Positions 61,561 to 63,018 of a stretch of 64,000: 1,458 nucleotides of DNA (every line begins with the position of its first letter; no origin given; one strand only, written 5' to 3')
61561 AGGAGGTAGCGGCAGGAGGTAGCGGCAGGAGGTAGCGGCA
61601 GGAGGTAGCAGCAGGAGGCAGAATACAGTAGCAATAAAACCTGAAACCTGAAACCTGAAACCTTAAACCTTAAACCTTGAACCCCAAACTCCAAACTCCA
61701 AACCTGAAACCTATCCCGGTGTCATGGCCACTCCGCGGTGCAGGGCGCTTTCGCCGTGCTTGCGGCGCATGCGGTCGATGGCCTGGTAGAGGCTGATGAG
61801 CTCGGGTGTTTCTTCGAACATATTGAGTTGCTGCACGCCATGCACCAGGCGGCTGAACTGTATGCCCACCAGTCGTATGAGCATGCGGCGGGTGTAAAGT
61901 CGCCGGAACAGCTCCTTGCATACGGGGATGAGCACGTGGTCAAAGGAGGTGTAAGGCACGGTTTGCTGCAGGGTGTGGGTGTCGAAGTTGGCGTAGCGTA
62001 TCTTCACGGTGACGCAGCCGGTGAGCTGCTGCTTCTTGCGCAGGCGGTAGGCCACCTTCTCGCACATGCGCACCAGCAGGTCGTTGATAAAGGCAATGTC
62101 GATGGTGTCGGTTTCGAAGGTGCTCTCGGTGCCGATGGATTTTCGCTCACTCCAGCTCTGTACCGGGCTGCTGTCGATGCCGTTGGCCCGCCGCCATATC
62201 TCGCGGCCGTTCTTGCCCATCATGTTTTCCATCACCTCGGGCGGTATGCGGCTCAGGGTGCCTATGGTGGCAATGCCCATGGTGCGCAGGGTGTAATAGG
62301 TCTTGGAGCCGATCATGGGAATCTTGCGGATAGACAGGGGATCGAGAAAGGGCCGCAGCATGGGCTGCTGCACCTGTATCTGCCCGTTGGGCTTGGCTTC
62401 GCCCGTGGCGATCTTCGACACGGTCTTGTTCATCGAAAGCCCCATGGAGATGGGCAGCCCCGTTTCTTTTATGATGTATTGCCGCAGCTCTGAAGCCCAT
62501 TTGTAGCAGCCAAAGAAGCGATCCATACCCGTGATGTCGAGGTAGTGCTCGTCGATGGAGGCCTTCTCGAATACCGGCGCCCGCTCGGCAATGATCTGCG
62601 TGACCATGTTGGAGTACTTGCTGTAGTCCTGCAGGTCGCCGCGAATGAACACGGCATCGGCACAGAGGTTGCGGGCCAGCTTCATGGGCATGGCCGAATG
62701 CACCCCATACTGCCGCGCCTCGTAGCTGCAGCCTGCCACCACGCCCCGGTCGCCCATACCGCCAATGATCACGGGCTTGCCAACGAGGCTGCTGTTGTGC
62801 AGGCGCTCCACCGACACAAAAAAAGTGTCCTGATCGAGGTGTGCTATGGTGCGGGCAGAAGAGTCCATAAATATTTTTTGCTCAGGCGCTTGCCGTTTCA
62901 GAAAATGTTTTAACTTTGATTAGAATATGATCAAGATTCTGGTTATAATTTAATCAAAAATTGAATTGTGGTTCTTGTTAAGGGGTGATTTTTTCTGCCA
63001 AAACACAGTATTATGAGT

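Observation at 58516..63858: Minimal SOS-mutagenesis cassette: non-canonical LexA-like repressor divergent from an apparently active Y-family polymerase and DnaE2, with no imuA/imuB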

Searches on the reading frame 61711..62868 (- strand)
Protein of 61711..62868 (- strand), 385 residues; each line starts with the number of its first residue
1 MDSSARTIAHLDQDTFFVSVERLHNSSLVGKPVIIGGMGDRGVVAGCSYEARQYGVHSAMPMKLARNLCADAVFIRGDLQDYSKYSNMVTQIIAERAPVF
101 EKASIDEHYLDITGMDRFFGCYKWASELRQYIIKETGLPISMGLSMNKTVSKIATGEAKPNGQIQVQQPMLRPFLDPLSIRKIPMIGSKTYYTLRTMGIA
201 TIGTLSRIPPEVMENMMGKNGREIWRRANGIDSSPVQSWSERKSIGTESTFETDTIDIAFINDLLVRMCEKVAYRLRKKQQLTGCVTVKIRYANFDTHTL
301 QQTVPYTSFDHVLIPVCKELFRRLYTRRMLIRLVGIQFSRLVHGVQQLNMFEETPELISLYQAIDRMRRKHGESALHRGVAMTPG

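Call 3: search_protein_families(library=pfam, proteins=[window:61711-62868:-], max_evalue=0.01)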
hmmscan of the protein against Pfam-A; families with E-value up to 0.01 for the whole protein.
window:61711-62868:- (385 aa): 4 families
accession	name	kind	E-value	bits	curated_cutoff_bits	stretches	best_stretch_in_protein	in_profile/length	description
PF00817.25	IMS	-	6.5e-43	146.6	23.2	1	11-155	1-147/148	impB/mucB/samB family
PF11799.13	IMS_C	-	9.3e-27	94.1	20.7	1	242-350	1-109/109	impB/mucB/samB family C-terminal domain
PF21999.2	IMS_HHH_1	-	5.1e-05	24.1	27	1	182-232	2-53/53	DNA polymerase-iota, thumb domain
PF11798.14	IMS_HHH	-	0.0009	19.8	24.4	1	171-199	4-32/32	IMS family HHH motif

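Call 4: search_protein_families(library=ncbifam, proteins=[window:61711-62868:-], max_evalue=0.01)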
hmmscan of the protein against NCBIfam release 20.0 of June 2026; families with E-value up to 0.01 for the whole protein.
window:61711-62868:- (385 aa): 10 families
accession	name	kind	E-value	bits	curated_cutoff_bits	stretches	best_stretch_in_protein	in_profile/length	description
NF002882.0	PRK03348.1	equivalog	2.9e-92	309.8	389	1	4-358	3-360/461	DNA polymerase IV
NF010731.0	PRK14133.1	equivalog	4.7e-87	292.5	362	1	6-352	3-348/352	DNA polymerase IV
NF002677.0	PRK02406.1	equivalog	4.4e-85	285.9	256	1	3-341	3-343/357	DNA polymerase IV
NF002751.0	PRK02794.1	equivalog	2.3e-82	277.2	371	1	6-383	38-419/425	DNA polymerase IV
NF003015.0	PRK03858.1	subfamily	4.7e-77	259.7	367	1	5-382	6-386/399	DNA polymerase IV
NF002848.0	PRK03103.1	subfamily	1.3e-74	251.2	381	1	5-383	3-393/410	DNA polymerase IV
NF002492.0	PRK01810.1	equivalog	1.3e-70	238.2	399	1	4-381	8-394/412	DNA polymerase IV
NF002883.0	PRK03352.1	equivalog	2.4e-57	194.7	330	1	5-337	4-338/347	DNA polymerase IV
NF002292.0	PRK01216.1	equivalog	4.8e-45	154.1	339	1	9-345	4-343/351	DNA polymerase IV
NF002955.0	PRK03609.1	subfamily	3.9e-22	78.7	431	1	9-296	3-298/422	translesion error-prone DNA polymerase V subunit UmuC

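Call 14: find_homologous_proteins(query=window:61711-62868:-, max_evalue=1e-10)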
Query window:61711-62868:- (385 aa): 8000 proteins with E <= 1e-10 among 8000 candidates; the best 120 are listed.
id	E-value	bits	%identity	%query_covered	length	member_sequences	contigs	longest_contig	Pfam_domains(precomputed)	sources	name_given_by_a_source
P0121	2.5e-255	864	98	100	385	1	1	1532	PF11799.14,PF00817.26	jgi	jgi:DNA polymerase IV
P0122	3.5e-255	864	98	100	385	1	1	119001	PF11799.14,PF00817.26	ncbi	-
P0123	9.2e-255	862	98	100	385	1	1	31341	PF11799.14,PF00817.26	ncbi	-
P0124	4.6e-254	860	98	100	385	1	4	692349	PF11799.14,PF00817.26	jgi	jgi:DNA polymerase IV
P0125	5.4e-254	860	98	100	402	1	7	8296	PF11799.14,PF00817.26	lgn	-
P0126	8.5e-254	859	98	100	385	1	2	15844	PF11799.14,PF00817.26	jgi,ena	-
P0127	5.0e-253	857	97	100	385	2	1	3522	PF11799.14,PF00817.26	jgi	jgi:DNA polymerase-4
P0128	9.9e-253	856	98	100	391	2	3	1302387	PF11799.14,PF00817.26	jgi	jgi:DNA polymerase IV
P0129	4.1e-252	854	97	100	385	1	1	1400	PF11799.14,PF00817.26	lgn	-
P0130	1.8e-249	845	96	100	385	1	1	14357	PF11799.14,PF00817.26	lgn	-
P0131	6.3e-249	843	96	100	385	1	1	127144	PF11799.14,PF00817.26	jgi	jgi:DNA polymerase IV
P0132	1.6e-248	842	96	100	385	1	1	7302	PF11799.14,PF00817.26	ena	-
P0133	4.3e-248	840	97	100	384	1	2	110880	PF11799.14,PF00817.26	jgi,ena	-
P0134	4.1e-241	817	92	100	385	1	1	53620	PF11799.14,PF00817.26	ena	-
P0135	6.1e-239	810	92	100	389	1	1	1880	PF11799.14,PF00817.26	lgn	-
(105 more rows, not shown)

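Call 15: search_solved_structures(query=window:61711-62868:-, max_evalue=1e-20, show_alignments=3)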
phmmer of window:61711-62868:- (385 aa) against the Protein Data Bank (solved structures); distinct sequences matched with E-value up to 1e-20: 69 (the best 60 are shown).
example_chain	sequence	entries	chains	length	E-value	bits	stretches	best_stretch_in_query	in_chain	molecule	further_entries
7yll_A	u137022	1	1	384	1.4e-69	238.1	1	6-376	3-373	DNA polymerase IV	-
4ir1_F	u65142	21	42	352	6e-45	157.1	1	5-338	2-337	DNA polymerase IV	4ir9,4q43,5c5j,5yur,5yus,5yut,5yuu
4r8u_A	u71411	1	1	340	1.1e-44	156.3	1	6-336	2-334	DNA polymerase IV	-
4r8u_B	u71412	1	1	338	2.4e-44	155.2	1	6-312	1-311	DNA polymerase IV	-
4irc_F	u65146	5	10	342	3.6e-44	154.6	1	5-336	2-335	DNA polymerase IV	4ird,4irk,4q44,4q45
6jup_F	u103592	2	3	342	1.1e-43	153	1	5-336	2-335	DNA polymerase IV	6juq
6juq_A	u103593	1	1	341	1.5e-43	152.5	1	6-336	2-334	DNA polymerase IV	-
1t94_A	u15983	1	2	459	3.9e-35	124.8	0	5-155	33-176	polymerase (DNA directed) kappa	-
2oh2_A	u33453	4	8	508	5.9e-35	124.3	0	5-155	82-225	DNA polymerase kappa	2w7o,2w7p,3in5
3pzp_A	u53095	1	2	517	6.2e-35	124.2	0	5-155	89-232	DNA polymerase kappa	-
4u7c_A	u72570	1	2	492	6.5e-35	124.1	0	5-155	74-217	DNA polymerase kappa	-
5t14_A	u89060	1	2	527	6.8e-35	124.1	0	5-155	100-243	DNA polymerase kappa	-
4u6p_A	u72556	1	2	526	6.8e-35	124.1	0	5-155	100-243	DNA polymerase kappa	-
5w2a_A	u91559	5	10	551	8.2e-35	123.8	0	5-155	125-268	DNA polymerase kappa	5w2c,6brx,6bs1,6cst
2w9b_A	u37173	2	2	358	1.3e-34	123.1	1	9-346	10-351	DNA POLYMERASE IV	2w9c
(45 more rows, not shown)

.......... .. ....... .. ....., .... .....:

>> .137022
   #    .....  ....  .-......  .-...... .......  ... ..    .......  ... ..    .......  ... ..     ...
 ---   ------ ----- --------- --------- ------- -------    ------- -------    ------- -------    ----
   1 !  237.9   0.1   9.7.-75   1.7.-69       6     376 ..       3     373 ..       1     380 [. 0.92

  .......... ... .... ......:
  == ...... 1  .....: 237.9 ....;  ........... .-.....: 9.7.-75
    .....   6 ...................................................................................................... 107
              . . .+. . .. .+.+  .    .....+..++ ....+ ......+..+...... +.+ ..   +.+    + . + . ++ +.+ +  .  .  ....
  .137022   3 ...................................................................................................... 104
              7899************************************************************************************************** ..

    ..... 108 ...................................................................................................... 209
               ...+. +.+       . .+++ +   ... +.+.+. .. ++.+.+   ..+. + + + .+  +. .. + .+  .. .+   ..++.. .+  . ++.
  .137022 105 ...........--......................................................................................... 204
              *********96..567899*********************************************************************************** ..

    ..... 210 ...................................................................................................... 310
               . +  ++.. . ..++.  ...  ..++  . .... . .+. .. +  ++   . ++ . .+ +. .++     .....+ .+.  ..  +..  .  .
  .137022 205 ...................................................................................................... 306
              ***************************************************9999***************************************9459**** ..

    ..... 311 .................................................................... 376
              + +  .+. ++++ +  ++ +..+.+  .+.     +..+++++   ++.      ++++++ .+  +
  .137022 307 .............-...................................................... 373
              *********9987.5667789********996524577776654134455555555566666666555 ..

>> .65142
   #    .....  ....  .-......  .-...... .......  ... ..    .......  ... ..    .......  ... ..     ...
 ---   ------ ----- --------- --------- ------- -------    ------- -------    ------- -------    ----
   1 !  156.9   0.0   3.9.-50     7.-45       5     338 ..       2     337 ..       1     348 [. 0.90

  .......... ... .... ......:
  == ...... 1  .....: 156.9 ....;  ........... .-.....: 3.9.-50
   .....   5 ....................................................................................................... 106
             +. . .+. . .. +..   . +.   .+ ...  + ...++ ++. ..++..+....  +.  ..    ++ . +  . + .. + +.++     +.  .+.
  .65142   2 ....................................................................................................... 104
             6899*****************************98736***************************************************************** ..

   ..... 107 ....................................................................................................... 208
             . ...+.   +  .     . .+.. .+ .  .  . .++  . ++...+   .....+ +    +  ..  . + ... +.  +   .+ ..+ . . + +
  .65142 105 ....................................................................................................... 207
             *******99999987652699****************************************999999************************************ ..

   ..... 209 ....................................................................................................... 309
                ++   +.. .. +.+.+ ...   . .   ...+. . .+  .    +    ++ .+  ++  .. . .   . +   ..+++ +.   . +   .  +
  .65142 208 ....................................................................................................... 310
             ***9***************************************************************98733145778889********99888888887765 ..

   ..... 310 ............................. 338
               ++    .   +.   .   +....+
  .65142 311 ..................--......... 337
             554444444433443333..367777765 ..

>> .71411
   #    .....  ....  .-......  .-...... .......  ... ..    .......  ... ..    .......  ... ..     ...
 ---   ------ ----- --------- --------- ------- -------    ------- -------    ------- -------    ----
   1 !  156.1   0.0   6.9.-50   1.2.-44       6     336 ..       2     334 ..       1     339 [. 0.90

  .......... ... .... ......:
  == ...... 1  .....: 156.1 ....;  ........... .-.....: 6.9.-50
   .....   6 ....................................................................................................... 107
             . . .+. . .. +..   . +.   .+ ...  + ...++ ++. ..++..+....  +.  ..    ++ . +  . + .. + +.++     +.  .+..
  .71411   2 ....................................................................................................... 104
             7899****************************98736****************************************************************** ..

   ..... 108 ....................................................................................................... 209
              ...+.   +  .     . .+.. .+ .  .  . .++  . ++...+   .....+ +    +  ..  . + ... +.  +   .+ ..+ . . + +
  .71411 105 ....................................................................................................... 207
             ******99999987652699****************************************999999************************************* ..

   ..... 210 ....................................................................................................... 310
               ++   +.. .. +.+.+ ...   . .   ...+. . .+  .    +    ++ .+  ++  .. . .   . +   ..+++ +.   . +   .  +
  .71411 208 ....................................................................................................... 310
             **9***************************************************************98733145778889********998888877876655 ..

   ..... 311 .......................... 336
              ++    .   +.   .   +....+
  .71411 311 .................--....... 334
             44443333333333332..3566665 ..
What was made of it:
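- Checked: In the HMMER alignment to E. coli DinB (PDB 4ir1), D12 and D14 align with D8 and D10, F16-F17 with F12-F13, and D106-E107 with D103-E104 (call 15).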

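Call 27: find_related_loci(query=A1, collection=genome_contigs, flank=6000)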
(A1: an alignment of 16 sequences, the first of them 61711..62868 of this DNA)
Query A1 (385 aa) in genome_contigs; peptide patterns used: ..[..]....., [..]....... (x = any residue, [..] = any of these).
600 stretches matched a pattern (row limit reached: there are more); 581 encode a relative of the query (tblastn E <= 1e-3); the best 80 are kept; 80 distinct loci.
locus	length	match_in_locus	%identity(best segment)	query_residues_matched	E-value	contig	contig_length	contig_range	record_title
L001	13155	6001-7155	98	1-385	0e+0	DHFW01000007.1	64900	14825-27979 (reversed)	MAG TPA_asm: Bacteroidales bacterium UBA4814 UBA4814_contig_4184, whole genome shotgun sequence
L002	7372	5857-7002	90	1-382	0e+0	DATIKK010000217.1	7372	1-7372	MAG TPA_asm: Bacteroidales bacterium isolate SMAG_U15716 k141_153459, whole genome shotgun sequence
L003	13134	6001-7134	82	6-383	0e+0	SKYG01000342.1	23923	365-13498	MAG: Bacteroidales bacterium isolate CSSed162cmB_281 CSSed16-2cmB-3986, whole genome shotgun sequence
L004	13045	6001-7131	73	5-381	0e+0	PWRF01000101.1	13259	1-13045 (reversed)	MAG: Bacteroidales bacterium isolate CSSed10_80 CS-Sed10-C10769, whole genome shotgun sequence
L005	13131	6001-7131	72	6-382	0e+0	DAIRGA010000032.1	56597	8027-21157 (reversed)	MAG TPA_asm: Bacteroidales bacterium isolate CTOTU29519 NODE_409_length_56597_cov_10.736568, whole genome shotgun sequen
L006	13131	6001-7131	70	6-382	0e+0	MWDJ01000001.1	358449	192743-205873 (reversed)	MAG: Bacteroidetes bacterium ADurb.Bin145 BWX96_contig000001, whole genome shotgun sequence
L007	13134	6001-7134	70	5-382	0e+0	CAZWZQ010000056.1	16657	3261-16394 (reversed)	MAG TPA_asm: uncultured Rikenellaceae bacterium isolate binchicken_co100_406 genome assembly, contig: NODE_5383_length_1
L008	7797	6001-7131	71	6-382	0e+0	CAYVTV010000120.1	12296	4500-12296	MAG TPA_asm: uncultured Bacteroidaceae bacterium isolate SRP241326_co1_334 genome assembly, contig: NODE_7049_length_122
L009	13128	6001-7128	71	6-381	0e+0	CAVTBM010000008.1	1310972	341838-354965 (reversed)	MAG: uncultured Bacteroidales bacterium isolate MFD02416.bin.1.410 genome assembly, contig: contig_227, whole genome sho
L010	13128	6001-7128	70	6-381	0e+0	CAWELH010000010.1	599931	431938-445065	MAG: uncultured Bacteroidales bacterium isolate MFD05684.bin.1.26 genome assembly, contig: contig_99129, whole genome sh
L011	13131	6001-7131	68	6-382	0e+0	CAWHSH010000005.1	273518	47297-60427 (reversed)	MAG: uncultured Bacteroidales bacterium isolate MFD05942.bin.1.149 genome assembly, contig: contig_31164, whole genome s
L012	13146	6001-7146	68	1-382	0e+0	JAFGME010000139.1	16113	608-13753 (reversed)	MAG: Bacteroidales bacterium isolate Zod_Metabat.457 k87_4640789, whole genome shotgun sequence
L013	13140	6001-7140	69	3-382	0e+0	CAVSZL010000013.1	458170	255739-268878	MAG: uncultured Bacteroidales bacterium isolate MFD04716.bin.1.396 genome assembly, contig: contig_41716, whole genome s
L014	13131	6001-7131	69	6-382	0e+0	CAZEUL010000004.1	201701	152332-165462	MAG TPA_asm: uncultured Rikenellaceae bacterium isolate SRP278314_co1_316 genome assembly, contig: NODE_45_length_201701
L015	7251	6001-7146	68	1-382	0e+0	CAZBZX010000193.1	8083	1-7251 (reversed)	MAG TPA_asm: uncultured Bacteroidales bacterium isolate binchicken_co129_655 genome assembly, contig: NODE_29388_length_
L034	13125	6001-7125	69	5-379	0e+0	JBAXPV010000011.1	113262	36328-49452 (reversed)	MAG: Bacteroidota bacterium isolate ELA540 MAG540_11, whole genome shotgun sequence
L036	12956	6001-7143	67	2-382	0e+0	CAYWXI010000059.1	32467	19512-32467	MAG TPA_asm: uncultured Bacteroidales bacterium isolate SRP167671_co1_176 genome assembly, contig: NODE_1518_length_3246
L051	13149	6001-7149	68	1-383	0e+0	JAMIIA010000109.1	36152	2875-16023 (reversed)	MAG: Bacteroidales bacterium isolate RA_AS_maxbin.060 k201_1742534, whole genome shotgun sequence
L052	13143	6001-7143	66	2-382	0e+0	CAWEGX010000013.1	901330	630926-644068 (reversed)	MAG: uncultured Bacteroidales bacterium isolate MFD02979.bin.3.462 genome assembly, contig: contig_41285, whole genome s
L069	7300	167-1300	66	6-383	5e-179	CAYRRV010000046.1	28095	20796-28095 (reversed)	MAG TPA_asm: uncultured Bacteroidales bacterium isolate SRP252850_co1_125 genome assembly, contig: NODE_2909_length_2809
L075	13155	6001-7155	66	1-385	2e-178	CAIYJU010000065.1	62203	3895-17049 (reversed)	MAG: uncultured Bacteroidales bacterium isolate Ja1_bin-2221 genome assembly, contig: bin-2221:065/210, whole genome sho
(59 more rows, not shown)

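Call 52: search_protein_families(library=pfam, proteins=[L001:4187-5002:+, L001:2608-4011:-, L001:2027-2605:+, L001:1170-1949:+, L001:715-1203:+, L001:4178-4576:-, L001:10283-10819:+, L001:10768-11196:+], max_evalue=0.001)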
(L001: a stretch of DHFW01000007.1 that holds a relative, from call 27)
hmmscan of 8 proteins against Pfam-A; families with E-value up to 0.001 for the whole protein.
L001:4187-5002:+ (271 aa): 1 family
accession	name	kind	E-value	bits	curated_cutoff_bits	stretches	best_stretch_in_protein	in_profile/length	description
PF01048.26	PNP_UDP_1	-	2.3e-57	194.5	25.1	1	22-269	2-233/233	Phosphorylase superfamily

L001:2608-4011:- (467 aa): 2 families
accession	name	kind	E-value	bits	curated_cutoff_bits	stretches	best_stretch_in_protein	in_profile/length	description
PF01979.26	Amidohydro_1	-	6.8e-80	269.3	25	1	75-424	1-344/345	Amidohydrolase family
PF07969.17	Amidohydro_3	-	1.2e-23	84.7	29.7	1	218-424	266-470/472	Amidohydrolase family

L001:2027-2605:+ (192 aa): 0 families

L001:1170-1949:+ (259 aa): 2 families
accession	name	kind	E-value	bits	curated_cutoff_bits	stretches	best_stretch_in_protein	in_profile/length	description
PF13478.12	XdhC_C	-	3.8e-31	108.6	29.7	1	110-251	1-124/125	XdhC Rossmann domain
PF02625.21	XdhC_CoxI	-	1.4e-17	63.8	24.3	1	23-85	2-64/68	XdhC and CoxI family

L001:715-1203:+ (162 aa): 5 families
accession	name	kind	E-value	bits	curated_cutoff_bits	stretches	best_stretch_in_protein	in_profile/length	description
PF00383.29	dCMP_cyt_deam_1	-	7.1e-30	103.4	25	1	9-107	3-101/102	Cytidine and deoxycytidylate deaminase zinc-binding region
PF14437.12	MafB19-deam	-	1.6e-26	93.4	27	1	8-114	1-107/142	MafB19-like deaminase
PF18772.7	APOBEC2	-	9.9e-05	22.9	26.8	1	50-95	42-88/175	APOBEC2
PF18750.7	SNAD4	-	0.00011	22.7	27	1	47-96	21-71/130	Secreted Novel AID/APOBEC-like Deaminase 4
PF14439.12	Bd3614-deam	-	0.00053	20.4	38.5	1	34-100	13-78/113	Bd3614-like deaminase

L001:4178-4576:- (132 aa): 0 families

L001:10283-10819:+ (178 aa): 0 families

L001:10768-11196:+ (142 aa): 0 families

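Call 72: search_protein_families(library=phrogs, proteins=[window:61711-62868:-], max_evalue=0.001)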
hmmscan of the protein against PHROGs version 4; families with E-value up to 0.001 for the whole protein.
window:61711-62868:- (385 aa): 2 families
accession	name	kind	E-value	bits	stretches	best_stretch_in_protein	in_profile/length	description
phrog_1268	-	DNA, RNA and nucleotide metabolism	2.4e-76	258.3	1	6-383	2-398/425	DNA polymerase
phrog_14662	-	unknown function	1.8e-06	28.7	1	242-383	9-160/186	-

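Call 77: search_protein_families(library=pfam, proteins=[L007:3490-4155:+, L007:4338-4874:+, L007:1258-2892:-, L034:5310-5513:-, L034:5510-5773:-], max_evalue=0.001)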
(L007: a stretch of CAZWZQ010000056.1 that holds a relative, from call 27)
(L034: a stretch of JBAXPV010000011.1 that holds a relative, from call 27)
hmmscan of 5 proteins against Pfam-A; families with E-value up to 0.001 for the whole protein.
L007:3490-4155:+ (221 aa): 1 family
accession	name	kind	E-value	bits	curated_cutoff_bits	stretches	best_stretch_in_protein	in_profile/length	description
PF09365.15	DUF2461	-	6.2e-69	232.5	22.8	1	8-217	2-208/208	Conserved hypothetical protein (DUF2461)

L007:4338-4874:+ (178 aa): 2 families
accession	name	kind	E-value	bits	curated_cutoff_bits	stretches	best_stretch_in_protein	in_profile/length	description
PF08534.16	Redoxin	-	0.0001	22.5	26.6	0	115-166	83-142/148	Redoxin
PF09695.16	YtfJ_HI0045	-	0.00028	21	24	1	84-172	67-157/160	Bacterial protein of unknown function (YtfJ_HI0045)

L007:1258-2892:- (544 aa): 3 families
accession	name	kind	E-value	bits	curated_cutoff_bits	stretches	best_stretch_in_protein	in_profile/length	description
PF03720.21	UDPG_MGDP_dh_C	-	2.6e-21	76.4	30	1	390-512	1-102/103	UDP-glucose/GDP-mannose dehydrogenase family, UDP binding domain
PF00984.24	UDPG_MGDP_dh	-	9.1e-15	55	25.4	1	269-335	2-69/94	UDP-glucose/GDP-mannose dehydrogenase family, central domain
PF03721.20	UDPG_MGDP_dh_N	-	1.9e-11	44.3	27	1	44-246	3-183/187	UDP-glucose/GDP-mannose dehydrogenase family, NAD binding domain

L034:5310-5513:- (67 aa): 1 family
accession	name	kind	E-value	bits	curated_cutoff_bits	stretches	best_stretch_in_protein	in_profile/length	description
PF07927.17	HicA_toxin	-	3.4e-20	72.3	27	1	6-62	2-58/58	HicA toxin of bacterial toxin-antitoxin,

L034:5510-5773:- (87 aa): 2 families
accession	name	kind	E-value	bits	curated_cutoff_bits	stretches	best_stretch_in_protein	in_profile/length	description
PF15919.11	HicB_lk_antitox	-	8.9e-15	55.4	27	1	17-79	1-62/123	HicB_like antitoxin of bacterial toxin-antitoxin system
PF21748.3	UPF0150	-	0.00012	22.4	27.3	1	24-72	16-64/64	UPF0150-like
